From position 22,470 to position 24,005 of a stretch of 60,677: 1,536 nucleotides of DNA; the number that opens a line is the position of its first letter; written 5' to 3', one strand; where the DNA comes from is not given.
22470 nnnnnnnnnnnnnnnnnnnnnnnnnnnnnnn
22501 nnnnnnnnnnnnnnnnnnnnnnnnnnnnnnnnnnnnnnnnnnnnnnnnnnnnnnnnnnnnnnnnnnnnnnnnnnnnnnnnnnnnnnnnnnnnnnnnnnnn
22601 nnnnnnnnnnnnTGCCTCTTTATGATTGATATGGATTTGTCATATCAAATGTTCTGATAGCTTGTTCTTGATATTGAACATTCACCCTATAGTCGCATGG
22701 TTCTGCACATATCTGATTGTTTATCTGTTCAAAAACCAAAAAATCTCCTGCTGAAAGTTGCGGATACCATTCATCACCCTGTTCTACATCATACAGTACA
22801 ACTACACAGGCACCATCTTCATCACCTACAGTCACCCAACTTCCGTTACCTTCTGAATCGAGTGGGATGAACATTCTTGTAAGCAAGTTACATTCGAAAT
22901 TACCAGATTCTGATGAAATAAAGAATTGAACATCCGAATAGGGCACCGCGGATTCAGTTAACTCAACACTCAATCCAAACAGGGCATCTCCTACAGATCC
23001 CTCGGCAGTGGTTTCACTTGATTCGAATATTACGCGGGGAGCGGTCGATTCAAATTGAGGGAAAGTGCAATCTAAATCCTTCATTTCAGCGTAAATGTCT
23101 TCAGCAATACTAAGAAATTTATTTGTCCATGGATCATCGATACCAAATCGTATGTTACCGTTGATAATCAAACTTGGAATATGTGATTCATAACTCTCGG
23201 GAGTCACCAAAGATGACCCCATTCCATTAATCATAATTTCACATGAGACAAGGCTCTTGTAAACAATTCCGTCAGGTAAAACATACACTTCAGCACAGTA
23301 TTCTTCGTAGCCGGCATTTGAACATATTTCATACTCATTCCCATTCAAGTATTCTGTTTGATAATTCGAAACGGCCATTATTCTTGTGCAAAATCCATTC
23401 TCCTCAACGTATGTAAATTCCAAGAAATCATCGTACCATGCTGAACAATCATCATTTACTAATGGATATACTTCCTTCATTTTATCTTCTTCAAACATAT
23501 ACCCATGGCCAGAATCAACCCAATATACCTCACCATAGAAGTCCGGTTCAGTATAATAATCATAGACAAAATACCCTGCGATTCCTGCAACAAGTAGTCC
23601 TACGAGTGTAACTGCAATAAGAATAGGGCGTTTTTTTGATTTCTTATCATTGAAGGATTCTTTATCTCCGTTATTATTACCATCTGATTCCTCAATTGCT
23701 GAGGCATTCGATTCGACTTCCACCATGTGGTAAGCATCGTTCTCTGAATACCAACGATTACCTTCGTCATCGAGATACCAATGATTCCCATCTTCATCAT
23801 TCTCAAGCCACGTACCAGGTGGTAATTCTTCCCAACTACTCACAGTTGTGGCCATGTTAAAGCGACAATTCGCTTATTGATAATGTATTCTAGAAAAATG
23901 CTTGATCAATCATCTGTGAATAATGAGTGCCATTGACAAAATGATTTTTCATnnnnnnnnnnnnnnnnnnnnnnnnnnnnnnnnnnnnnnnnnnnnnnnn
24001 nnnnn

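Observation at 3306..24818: Recurrent W-rich, WW-like motif on the predicted cytoplasmic tails of unrelated surface proteins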

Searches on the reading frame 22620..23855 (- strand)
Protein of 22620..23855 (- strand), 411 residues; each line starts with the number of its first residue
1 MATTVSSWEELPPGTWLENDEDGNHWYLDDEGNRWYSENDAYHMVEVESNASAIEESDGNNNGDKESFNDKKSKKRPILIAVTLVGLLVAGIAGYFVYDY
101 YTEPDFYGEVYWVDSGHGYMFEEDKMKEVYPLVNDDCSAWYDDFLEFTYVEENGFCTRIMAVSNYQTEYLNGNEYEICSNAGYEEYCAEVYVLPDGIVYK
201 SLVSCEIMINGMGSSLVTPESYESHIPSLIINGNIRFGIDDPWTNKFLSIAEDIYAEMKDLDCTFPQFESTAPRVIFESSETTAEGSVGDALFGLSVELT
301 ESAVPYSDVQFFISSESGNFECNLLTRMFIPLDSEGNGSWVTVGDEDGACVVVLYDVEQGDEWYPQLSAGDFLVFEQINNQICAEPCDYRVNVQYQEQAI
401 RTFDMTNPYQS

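Call 4: search_protein_families(library=pfam, proteins=[window:22620-23855:-], max_evalue=0.01)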
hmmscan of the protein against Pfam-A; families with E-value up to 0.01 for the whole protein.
window:22620-23855:- (411 aa): 0 families

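Call 9: find_related_loci(query=window:22620-23855:-, collection=genome_contigs, flank=10000)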
Query window:22620-23855:- (411 aa) in genome_contigs; peptide patterns used: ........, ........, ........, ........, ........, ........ (x = any residue, [..] = any of these).
65 stretches matched a pattern, but none encodes a relative of the query by tblastn (E <= 1e-3).

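Call 10: find_homologous_proteins(query=window:22620-23855:-, max_evalue=0.01)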
Query window:22620-23855:- (411 aa): 2 proteins with E <= 0.01 among 2911 candidates.
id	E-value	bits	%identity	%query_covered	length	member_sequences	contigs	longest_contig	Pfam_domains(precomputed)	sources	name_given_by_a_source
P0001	3.6e-271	917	96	100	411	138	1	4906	-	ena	-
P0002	2.1e-228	777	80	100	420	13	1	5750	-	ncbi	ncbi:MAG: hypothetical protein ACPHUK_06455 [Candidatus Poseidoniaceae archaeon]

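Call 12: find_encoding_contigs(protein=P0002, flank=10000, max_places=6)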
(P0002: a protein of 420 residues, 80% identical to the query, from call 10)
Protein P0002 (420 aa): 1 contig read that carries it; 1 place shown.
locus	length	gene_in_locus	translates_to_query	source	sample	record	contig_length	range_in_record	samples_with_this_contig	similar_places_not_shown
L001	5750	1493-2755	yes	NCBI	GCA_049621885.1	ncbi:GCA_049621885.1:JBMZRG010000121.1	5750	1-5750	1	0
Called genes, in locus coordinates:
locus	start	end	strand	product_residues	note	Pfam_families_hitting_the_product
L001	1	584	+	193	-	?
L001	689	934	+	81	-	-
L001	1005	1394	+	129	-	-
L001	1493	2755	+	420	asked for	-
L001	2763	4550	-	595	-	-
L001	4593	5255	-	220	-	PF01864:CarS-like, PF01148:CTP_transf_1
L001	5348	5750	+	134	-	PF02844:GARS_N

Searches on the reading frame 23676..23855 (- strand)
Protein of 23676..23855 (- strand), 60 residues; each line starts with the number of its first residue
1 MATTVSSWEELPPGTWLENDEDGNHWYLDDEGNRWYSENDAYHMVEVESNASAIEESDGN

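Call 5: search_protein_families(library=pfam, proteins=[window:23679-23855:-], max_evalue=10)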
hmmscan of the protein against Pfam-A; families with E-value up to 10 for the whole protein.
seq(59 aa): 1 family
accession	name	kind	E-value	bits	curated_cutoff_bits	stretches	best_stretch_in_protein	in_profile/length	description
PF12779.12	WXXGXW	-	0.74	10.4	18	1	32-45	8-21/26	WXXGXW repeat (2 copies)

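Call 18: search_solved_structures(query=window:23709-23855:-, max_evalue=10, show_alignments=3)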
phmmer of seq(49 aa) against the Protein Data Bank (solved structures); distinct sequences matched with E-value up to 10: 1.
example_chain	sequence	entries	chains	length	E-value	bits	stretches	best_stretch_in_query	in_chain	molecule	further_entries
3wz1_A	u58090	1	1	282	6.3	10.6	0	21-46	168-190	Agarase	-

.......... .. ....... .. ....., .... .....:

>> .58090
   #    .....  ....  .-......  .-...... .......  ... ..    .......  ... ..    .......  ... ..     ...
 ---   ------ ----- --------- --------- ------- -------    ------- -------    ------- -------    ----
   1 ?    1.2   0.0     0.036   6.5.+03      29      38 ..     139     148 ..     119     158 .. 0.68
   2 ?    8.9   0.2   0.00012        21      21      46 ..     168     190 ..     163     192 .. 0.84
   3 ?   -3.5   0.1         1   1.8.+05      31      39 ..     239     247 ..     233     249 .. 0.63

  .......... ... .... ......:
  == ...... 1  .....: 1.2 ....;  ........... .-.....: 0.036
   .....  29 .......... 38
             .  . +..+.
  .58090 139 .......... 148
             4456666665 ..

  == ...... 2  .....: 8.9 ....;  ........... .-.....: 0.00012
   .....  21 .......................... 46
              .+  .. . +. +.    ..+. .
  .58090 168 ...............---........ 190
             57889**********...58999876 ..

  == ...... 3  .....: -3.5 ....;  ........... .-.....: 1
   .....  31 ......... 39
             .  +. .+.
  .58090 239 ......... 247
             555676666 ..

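Call 28: predict_structure(protein=window:23676-23855:-)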
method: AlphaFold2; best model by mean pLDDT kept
length: 60 residues; sequences in the alignment: 1
mean_pLDDT: 60.6   pTM: 0.37
mean pLDDT of the five models: 60.6, 60.0, 59.5, 58.9, 57.6
residues with pLDDT >= 90: 0; 70-90: 18; 50-70: 28; < 50: 14
segments of 3 or more residues with pLDDT < 50: 1-4, 48-53
pLDDT, mean of each block of 10 residues (from residue 1): 50 71 72 70 52 49
secondary structure, 60 per line:
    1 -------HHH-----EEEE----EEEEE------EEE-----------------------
elements in order: E16-19 E24-28 E35-37

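Call 39: fold_search(model_id=the predicted structure, library=pdb)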
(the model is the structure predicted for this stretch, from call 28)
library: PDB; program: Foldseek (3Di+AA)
matches with E <= 10: 134; with E <= 0.001: 0
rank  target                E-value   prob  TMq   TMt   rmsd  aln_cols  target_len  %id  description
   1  7sap_B                1.0e+00  0.41  0.37  0.58   3.4        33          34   21  The CTI-homolog pacifastin (released 2022-08-03)
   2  2xtt_A                1.2e+00  0.23  0.34  0.50   5.4        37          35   22  Bovine trypsin in complex with evolutionary enhanced Schistocerca gregaria protease inhibitor 1 (SGPI-1-P02) (released 2010-11-10)
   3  2v62_A                1.3e+00  0.25  0.34  0.08   3.3        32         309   28  Structure of vaccinia-related kinase 2 (released 2007-08-21)
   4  4iwt_A                1.3e+00  0.13  0.26  0.12   5.2        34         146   26  Crystal structure of the C-teminal choline-binding domain of the Streptococcus pneumoniae prophage LytA (released 2014-01-29)
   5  7snc                  1.4e+00  0.21  0.36  0.50   8.2        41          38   15  Pacifastin related protease inhibitors (released 2022-08-03)
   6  1gl1_J                1.8e+00  0.28  0.37  0.57   3.1        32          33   16  structure of the complex between bovine alpha-chymotrypsin and PMP-C, an inhibitor from the insect Locusta migratoria (released 2001-11-28)
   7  1r75                  2.5e+00  0.15  0.31  0.18   5.6        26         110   15  Leishmania major hypothetical protein (released 2003-12-02)
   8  1kgm_MODEL_1_A        2.7e+00  0.15  0.35  0.52   3.1        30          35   23  SOLUTION STRUCTURE OF THE SMALL SERINE PROTEASE INHIBITOR SGCI (released 2001-12-12)
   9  1gl1_I                2.9e+00  0.20  0.37  0.56   3.0        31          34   16  structure of the complex between bovine alpha-chymotrypsin and PMP-C, an inhibitor from the insect Locusta migratoria (released 2001-11-28)
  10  6u2j_A                3.1e+00  0.25  0.35  0.04   1.3        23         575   22  EM structure of MPEG-1 (L425K, alpha conformation) soluble pre-pore complex (released 2019-09-25)
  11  3fif_A                3.1e+00  0.09  0.30  0.32   7.2        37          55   27  Crystal structure of the ygdR protein from E.coli. Northeast Structural Genomics target ER382A. (released 2009-01-06)
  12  3vpb_E                3.1e+00  0.08  0.32  0.33  11.7        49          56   14  ArgX from Sulfolobus tokodaii complexed with LysW/Glu/ADP/Mg/Zn/Sulfate (released 2013-02-27)
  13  7snd_A                3.3e+00  0.16  0.33  0.54   3.0        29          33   17  Pacifastin related protease inhibitors (released 2022-08-03)
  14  2ra2_C                3.3e+00  0.09  0.31  0.33   7.7        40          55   25  X-Ray structure of the Q7CPV8 protein from Salmonella typhimurium at the resolution 1.9 A. Northeast Structural Genomi (released 2007-10-09)
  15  1kio_MODEL_1_A        3.5e+00  0.11  0.34  0.50   5.3        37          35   16  SOLUTION STRUCTURE OF THE SMALL SERINE PROTEASE INHIBITOR SGCI[L30R, K31M] (released 2001-12-12)
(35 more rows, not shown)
